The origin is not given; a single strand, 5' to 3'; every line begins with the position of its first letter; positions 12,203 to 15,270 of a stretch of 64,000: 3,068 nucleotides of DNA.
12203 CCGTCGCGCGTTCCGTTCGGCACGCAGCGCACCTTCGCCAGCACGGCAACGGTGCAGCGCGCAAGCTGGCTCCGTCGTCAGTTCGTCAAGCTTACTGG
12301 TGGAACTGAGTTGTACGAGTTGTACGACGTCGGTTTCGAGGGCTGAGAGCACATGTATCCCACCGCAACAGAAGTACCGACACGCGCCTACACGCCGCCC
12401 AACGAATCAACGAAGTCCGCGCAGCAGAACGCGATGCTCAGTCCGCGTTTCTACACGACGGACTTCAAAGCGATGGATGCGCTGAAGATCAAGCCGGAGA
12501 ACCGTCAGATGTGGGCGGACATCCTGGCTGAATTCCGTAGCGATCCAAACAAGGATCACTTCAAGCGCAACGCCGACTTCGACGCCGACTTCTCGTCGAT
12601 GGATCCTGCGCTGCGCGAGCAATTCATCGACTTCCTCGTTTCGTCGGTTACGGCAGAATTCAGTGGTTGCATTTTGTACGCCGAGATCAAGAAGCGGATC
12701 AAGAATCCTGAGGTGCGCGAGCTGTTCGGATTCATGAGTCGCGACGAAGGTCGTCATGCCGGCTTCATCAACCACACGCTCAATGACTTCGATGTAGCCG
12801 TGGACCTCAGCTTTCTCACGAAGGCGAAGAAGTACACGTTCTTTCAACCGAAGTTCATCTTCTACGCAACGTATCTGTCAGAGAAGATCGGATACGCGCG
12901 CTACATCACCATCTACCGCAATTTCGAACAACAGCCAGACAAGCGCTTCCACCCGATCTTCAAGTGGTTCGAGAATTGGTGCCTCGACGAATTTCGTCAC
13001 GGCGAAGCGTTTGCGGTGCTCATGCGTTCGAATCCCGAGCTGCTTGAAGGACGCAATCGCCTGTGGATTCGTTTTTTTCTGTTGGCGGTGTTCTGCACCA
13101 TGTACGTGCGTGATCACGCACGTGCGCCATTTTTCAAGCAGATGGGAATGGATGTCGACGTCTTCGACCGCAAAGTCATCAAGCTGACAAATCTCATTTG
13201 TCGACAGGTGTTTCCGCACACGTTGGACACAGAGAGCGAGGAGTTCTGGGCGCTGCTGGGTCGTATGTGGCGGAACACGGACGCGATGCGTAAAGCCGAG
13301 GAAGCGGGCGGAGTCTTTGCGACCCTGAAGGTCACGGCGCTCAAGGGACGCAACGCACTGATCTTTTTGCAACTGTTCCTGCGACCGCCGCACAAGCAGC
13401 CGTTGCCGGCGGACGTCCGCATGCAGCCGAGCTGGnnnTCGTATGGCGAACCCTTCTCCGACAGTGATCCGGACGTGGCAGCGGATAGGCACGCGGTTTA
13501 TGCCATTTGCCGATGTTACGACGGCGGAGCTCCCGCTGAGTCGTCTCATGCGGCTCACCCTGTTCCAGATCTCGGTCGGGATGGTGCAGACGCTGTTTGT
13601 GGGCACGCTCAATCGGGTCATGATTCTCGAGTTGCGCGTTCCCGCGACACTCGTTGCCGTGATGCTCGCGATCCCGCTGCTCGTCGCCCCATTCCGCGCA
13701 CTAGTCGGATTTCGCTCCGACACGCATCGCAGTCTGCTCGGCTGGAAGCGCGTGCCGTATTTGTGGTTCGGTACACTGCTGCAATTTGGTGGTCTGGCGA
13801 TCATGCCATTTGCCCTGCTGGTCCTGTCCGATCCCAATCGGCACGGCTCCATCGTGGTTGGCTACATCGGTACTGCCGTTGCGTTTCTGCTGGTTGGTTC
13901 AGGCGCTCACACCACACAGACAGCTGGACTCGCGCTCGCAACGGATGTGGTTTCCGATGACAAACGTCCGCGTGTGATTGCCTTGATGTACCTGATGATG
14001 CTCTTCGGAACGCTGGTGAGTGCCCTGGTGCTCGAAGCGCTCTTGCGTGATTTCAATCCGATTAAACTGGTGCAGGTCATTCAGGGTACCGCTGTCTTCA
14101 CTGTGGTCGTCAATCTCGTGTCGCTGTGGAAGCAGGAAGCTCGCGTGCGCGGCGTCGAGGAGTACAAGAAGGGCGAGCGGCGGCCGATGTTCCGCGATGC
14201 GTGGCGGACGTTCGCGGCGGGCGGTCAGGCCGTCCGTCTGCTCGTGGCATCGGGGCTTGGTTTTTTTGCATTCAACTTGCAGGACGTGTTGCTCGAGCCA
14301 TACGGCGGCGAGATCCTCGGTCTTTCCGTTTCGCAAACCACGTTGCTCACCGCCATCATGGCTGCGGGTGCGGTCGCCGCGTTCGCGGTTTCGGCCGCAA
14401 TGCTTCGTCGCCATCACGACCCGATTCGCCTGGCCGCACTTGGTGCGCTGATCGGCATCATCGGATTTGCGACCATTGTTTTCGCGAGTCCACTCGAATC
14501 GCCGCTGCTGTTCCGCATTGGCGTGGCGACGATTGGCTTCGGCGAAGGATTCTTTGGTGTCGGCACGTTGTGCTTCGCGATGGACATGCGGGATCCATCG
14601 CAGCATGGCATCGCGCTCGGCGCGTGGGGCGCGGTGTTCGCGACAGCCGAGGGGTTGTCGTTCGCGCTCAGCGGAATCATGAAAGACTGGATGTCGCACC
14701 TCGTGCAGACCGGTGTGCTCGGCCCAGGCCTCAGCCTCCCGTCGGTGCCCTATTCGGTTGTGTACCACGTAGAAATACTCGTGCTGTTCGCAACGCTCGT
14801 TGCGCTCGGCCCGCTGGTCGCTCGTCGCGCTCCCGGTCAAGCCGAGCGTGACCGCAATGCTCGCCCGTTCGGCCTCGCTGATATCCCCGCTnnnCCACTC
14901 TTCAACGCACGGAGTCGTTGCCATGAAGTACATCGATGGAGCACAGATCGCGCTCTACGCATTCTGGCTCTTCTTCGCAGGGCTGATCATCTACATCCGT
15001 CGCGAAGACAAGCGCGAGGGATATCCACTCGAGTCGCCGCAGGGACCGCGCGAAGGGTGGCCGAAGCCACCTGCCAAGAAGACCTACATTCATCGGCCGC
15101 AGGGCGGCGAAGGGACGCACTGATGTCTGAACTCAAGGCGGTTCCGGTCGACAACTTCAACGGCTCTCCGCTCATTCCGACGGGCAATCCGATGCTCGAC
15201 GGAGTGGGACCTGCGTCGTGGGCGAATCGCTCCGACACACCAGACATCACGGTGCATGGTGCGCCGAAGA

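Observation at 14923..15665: Reaction-centre H subunit gene split into two overlapping ORFs at the TM/cytoplasmic-domain boundary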

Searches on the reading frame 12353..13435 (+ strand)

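Call 51: search_protein_families(library=pfam, proteins=[window:12353-13435:+], max_evalue=0.00001)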
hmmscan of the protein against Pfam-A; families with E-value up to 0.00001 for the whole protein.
window:12353-13435:+ (361 aa): 1 family
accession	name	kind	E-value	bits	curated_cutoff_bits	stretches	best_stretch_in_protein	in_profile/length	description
PF02915.23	Rubrerythrin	-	2.2e-35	122.4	22.8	1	93-223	1-136/137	Rubrerythrin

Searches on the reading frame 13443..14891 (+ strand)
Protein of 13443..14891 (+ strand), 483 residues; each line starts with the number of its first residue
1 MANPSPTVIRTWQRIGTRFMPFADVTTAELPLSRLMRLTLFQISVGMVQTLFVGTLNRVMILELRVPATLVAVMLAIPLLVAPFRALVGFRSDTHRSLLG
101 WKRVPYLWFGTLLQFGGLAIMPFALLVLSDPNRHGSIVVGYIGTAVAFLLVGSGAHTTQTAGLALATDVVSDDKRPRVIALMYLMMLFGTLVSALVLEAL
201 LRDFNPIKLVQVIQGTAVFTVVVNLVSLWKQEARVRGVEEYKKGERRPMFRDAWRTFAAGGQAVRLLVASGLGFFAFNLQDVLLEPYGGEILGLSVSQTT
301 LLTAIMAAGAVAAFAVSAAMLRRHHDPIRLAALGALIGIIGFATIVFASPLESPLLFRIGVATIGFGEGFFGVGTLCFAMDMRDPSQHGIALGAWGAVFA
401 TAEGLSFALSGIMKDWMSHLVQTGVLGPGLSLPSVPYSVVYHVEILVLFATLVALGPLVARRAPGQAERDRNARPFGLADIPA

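Call 5: search_protein_families(library=pfam, proteins=[window:13443-14891:+], max_evalue=0.01)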
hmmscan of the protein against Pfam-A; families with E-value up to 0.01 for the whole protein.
window:13443-14891:+ (483 aa): 2 families
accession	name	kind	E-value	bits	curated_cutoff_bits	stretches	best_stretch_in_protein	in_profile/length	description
PF03209.21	PUCC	-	3.8e-132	441.5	21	1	55-462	1-400/401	PUCC protein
PF07690.21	MFS_1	-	6.4e-20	71.8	33.4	1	40-400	3-340/347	Major Facilitator Superfamily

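Call 19: search_protein_families(library=ncbifam, proteins=[window:13443-14891:+], max_evalue=0.001)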
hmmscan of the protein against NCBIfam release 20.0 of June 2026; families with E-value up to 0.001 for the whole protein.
window:13443-14891:+ (483 aa): 1 family
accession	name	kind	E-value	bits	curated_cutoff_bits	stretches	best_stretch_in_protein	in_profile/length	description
TIGR00880.1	2_A_01_02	superfamily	2.8e-05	24.3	131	1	141-200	51-110/141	multidrug resistance protein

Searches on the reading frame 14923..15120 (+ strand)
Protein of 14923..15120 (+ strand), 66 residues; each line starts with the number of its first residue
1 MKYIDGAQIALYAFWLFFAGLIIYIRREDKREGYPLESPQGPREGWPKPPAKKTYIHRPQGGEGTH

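Call 3: search_solved_structures(query=window:14923-15120:+, max_evalue=1, show_alignments=3)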
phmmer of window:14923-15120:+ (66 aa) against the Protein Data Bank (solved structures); distinct sequences matched with E-value up to 1: 48.
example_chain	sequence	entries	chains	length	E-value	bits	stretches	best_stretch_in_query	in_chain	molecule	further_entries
9h22_H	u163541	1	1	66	1.3e-38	133.1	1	1-66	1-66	reaction centre Ht su unit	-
7o0u_H1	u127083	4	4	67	3.1e-37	128.7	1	1-66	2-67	PRCH domain-containing protein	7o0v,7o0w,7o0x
9h19_H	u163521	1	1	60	7.9e-35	121.1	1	1-59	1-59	reaction centre Ht sub unit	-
7xxf_H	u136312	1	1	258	1.8e-17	66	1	3-58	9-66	Photosynthetic reaction center H subunit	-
3wmm_H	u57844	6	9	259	1.4e-16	63.1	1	2-57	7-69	Photosynthetic reaction center H subunit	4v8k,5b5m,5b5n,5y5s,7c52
6z5r_H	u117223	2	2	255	1.8e-16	62.8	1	3-58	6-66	H subunit of photosynthetic reaction center complex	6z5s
1eys_H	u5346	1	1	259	2e-16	62.7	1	2-58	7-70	PHOTOSYNTHETIC REACTION CENTER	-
9m8m_H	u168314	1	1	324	9.9e-16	60.5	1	3-45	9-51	Photosynthetic reaction center subunit H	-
8wdu_H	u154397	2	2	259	2.8e-15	59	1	2-45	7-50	Photosynthetic reaction center H subunit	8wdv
7vrj_H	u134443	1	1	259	2.8e-15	59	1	2-45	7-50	Photosynthetic reaction center H subunit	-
9k3q_H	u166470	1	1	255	4.7e-15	58.3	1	3-38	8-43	Photoreaction center protein H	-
7eqd_H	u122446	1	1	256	4.8e-15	58.3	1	3-38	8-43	Photoreaction center protein H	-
7oy8_H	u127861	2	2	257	4.8e-15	58.3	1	3-38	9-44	Photosynthetic reaction center, H-chain | Photoreaction center protein H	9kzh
8zk2_H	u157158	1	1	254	4.7e-14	55.1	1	2-62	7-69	Photosynthetic reaction center H subunit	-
8z82_H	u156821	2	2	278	1.1e-13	54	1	3-55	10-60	Photosynthetic reaction centre, H-chain | Photosynthetic reaction center H subunit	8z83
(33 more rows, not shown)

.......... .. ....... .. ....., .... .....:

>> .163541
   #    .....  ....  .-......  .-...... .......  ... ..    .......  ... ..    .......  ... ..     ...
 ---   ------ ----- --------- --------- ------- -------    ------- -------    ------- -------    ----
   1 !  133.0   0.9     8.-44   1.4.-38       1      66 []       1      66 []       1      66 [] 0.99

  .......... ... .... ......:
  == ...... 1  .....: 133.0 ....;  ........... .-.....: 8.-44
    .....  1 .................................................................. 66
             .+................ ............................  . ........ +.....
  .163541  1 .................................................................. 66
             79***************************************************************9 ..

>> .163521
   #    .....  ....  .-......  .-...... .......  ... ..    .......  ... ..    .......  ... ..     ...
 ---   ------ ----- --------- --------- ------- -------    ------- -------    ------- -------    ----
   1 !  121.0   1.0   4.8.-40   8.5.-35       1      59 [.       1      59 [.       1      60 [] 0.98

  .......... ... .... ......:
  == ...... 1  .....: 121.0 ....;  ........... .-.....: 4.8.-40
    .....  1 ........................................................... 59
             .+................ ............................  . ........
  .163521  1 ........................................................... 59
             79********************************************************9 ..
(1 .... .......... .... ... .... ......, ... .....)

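Call 5: search_protein_families(library=pfam, proteins=[window:14923-15120:+], max_evalue=0.01)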
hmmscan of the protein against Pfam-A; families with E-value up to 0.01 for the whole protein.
window:14923-15120:+ (66 aa): 1 family
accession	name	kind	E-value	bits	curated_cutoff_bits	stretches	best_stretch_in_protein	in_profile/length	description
PF03967.18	PRCH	-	1.2e-20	74.4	27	1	2-59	5-66/134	Photosynthetic reaction centre, H-chain N-terminal region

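Call 19: search_protein_families(library=ncbifam, proteins=[window:14923-15120:+], max_evalue=0.001)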
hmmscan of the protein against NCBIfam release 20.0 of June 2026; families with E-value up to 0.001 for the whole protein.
window:14923-15120:+ (66 aa): 1 family
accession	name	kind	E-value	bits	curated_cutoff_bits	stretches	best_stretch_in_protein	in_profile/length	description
TIGR01150.2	puhA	equivalog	9.3e-22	77.7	200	1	2-62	6-70/262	photosynthetic reaction center subunit H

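Call 23: list_cluster_members(proteins=[P0121, P0133, P0138, P0142, P0151, P0150, P0218, P0228, window:15123-15662:+, window:14923-15120:+])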
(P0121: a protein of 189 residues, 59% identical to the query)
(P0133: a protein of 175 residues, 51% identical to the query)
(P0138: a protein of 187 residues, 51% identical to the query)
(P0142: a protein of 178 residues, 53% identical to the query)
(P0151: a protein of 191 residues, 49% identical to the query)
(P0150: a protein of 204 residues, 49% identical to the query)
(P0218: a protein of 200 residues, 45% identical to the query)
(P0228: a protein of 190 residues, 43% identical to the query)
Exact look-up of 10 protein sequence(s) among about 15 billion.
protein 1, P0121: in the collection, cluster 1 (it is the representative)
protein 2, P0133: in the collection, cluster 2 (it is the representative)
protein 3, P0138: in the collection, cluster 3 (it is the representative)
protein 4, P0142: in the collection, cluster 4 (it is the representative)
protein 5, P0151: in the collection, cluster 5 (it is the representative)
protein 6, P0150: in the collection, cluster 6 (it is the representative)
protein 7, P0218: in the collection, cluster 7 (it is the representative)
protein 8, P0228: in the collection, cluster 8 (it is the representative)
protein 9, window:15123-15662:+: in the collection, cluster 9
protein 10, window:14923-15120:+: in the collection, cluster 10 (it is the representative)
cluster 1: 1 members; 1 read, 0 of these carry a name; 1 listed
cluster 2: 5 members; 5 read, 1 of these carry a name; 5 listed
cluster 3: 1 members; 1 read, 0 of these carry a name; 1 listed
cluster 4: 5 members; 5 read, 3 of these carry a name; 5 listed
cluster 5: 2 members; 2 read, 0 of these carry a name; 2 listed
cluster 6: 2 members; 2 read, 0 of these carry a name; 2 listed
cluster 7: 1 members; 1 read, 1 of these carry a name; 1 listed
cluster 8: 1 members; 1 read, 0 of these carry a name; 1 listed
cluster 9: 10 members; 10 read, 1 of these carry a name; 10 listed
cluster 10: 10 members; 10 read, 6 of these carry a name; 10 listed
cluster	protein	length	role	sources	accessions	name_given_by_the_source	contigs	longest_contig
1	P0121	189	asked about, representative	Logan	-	-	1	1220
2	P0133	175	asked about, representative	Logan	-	-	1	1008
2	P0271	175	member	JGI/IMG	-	photosynthetic reaction center H subunit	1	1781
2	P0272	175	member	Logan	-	-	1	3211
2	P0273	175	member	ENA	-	-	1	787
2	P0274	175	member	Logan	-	-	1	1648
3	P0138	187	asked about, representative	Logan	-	-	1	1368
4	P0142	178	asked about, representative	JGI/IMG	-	photosynthetic reaction center H subunit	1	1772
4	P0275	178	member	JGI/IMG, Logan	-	photosynthetic reaction center H subunit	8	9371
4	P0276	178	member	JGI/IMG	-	photosynthetic reaction center H subunit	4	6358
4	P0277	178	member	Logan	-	-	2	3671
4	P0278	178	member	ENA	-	-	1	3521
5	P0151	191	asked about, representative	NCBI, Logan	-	-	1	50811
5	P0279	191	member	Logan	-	-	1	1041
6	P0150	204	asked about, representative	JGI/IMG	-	-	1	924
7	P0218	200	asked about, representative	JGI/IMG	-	photosynthetic reaction center H subunit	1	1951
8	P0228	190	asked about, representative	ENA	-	-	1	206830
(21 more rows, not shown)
